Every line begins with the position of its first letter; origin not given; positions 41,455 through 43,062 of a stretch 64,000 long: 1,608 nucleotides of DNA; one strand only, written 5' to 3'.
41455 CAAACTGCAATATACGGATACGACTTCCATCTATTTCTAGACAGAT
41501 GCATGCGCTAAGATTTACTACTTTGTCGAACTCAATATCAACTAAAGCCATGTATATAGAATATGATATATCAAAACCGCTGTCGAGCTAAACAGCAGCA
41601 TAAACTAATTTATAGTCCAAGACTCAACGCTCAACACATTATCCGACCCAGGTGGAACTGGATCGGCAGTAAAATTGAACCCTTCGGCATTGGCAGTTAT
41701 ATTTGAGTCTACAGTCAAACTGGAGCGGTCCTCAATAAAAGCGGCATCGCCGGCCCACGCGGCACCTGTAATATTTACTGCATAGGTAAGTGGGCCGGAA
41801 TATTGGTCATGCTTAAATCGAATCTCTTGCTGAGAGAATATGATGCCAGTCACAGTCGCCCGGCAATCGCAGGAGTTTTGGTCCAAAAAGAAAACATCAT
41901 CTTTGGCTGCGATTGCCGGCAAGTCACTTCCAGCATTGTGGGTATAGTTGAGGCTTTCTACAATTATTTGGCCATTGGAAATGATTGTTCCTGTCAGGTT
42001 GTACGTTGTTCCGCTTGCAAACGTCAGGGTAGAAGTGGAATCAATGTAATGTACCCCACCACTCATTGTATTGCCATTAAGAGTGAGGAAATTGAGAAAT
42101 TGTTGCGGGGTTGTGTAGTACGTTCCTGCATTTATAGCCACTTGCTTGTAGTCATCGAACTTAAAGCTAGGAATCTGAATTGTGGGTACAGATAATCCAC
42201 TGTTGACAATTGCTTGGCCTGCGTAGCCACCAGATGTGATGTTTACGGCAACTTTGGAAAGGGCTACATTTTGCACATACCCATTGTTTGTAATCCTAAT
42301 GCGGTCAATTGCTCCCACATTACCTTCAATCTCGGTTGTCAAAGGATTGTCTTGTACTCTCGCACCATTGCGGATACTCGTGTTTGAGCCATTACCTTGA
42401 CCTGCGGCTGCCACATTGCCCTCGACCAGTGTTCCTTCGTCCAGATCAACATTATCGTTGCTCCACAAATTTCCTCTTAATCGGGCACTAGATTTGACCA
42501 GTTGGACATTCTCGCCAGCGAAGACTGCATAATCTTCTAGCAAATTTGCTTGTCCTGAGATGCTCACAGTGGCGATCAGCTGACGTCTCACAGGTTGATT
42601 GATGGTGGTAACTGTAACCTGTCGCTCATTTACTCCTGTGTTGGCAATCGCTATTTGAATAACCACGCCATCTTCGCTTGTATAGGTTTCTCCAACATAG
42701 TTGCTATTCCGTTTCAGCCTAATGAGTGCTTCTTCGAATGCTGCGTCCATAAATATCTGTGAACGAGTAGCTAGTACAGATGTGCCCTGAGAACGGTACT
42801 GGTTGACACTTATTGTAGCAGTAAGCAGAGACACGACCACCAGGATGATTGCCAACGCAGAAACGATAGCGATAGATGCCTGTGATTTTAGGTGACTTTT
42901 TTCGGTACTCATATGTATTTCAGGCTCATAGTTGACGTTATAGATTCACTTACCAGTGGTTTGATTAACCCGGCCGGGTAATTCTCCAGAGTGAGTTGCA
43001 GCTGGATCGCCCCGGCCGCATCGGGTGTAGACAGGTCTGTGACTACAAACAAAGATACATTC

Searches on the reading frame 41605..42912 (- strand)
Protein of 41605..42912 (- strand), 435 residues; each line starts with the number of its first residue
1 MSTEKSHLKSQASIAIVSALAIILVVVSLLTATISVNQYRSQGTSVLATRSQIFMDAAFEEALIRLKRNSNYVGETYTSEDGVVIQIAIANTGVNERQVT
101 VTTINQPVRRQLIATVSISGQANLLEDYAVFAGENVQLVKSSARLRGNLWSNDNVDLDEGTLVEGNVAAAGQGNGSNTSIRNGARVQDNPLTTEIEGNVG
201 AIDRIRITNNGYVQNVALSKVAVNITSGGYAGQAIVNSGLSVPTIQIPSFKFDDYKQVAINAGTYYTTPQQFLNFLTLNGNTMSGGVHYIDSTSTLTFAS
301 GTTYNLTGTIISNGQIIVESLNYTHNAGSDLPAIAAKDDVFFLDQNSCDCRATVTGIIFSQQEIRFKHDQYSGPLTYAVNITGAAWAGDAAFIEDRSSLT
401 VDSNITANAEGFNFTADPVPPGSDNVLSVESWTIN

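Call 31: search_protein_families(library=pfam, proteins=[window:41605-42912:-])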
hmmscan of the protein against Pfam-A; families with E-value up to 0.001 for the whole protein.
window:41605-42912:- (435 aa): 0 families

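Call 62: find_homologous_proteins(query=window:41605-42912:-)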
Query window:41605-42912:- (435 aa): 5 proteins with E <= 0.001 among 8000 candidates.
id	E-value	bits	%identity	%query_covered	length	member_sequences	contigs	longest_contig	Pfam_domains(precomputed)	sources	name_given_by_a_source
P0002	5.6e-276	933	100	100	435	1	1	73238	-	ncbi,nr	ncbi:MAG: hypothetical protein JNK26_01160 [Candidatus Doudnabacteria bacterium]|nr:hypothetical pro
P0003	4.7e-196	670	71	98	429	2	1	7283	-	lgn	-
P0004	4.2e-131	456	53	99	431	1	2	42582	-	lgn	-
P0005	1.1e-127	444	52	99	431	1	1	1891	-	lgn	-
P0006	6.5e-108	379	46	99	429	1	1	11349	-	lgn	-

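Call 63: find_encoding_contigs(protein=P0004, flank=10000)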
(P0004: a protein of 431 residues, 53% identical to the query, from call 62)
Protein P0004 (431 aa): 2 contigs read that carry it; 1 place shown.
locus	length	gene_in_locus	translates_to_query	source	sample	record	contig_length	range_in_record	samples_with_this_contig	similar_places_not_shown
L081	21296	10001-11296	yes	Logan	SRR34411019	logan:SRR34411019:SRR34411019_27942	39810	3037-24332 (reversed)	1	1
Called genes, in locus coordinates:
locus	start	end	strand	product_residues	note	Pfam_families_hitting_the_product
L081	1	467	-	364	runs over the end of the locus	PF03462:PCRF, PF00472:RF-1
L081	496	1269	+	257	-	PF02578:Cu-oxidase_4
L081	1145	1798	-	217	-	-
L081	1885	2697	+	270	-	PF00398:RrnaAD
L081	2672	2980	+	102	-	PF12647:RNHCP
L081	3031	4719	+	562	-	PF06418:CTP_synth_N, PF00117:GATase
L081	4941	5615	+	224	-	-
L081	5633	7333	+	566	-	PF05157:MshEN, PF00437:T2SSE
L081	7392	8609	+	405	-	PF28597:T2SSF_N, PF00482:T2SSF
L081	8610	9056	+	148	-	-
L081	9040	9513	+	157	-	-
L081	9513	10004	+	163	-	-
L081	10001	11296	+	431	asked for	-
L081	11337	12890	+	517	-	PF11104:PilM_2, PF05137:PilN (weak)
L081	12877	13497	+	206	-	-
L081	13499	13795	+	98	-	-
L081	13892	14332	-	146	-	PF07963:N_methyl (weak)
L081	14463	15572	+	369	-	PF01702:TGT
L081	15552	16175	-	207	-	-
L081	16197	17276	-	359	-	-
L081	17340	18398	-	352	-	PF02899:Phage_int_SAM_1 (faint), PF13495:Phage_int_SAM_4 (faint), PF00589:Phage_integrase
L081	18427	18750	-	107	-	PF02021:UPF0102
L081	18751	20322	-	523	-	PF13948:DUF4215 (weak)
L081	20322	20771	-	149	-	-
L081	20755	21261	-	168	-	-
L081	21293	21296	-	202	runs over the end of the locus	PF01351:RNase_HII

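Call 64: find_encoding_contigs(protein=P0003, flank=10000)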
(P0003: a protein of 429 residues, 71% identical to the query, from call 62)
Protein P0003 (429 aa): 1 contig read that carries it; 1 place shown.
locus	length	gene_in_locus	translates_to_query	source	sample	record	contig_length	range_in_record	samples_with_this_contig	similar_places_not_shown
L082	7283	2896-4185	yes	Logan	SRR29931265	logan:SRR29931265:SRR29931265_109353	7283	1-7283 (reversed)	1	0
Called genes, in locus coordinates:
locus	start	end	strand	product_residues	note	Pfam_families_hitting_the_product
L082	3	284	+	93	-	?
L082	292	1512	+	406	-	PF28597:T2SSF_N, PF00482:T2SSF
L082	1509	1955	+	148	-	-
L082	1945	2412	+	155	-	-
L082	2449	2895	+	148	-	-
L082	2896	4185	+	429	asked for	-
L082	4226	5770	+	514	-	PF11104:PilM_2 (weak), PF05137:PilN (weak)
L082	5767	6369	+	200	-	-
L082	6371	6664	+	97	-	-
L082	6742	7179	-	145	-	PF07963:N_methyl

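Call 65: find_encoding_contigs(protein=P0006, flank=10000)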
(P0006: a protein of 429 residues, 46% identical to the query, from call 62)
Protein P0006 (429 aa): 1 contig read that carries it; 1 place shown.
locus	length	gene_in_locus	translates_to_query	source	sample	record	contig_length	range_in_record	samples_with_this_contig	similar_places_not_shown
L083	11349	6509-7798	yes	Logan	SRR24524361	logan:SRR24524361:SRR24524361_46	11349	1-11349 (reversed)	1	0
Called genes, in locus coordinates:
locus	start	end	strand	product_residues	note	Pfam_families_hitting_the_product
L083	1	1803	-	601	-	?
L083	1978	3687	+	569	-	PF05157:MshEN, PF00437:T2SSE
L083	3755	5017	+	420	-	PF28597:T2SSF_N (faint), PF00482:T2SSF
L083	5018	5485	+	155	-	-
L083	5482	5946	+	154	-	-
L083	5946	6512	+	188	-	-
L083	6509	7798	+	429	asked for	-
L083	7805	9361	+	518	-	PF11104:PilM_2, PF05137:PilN (faint)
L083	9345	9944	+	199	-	-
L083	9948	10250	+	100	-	-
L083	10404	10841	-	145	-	PF07963:N_methyl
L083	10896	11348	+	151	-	?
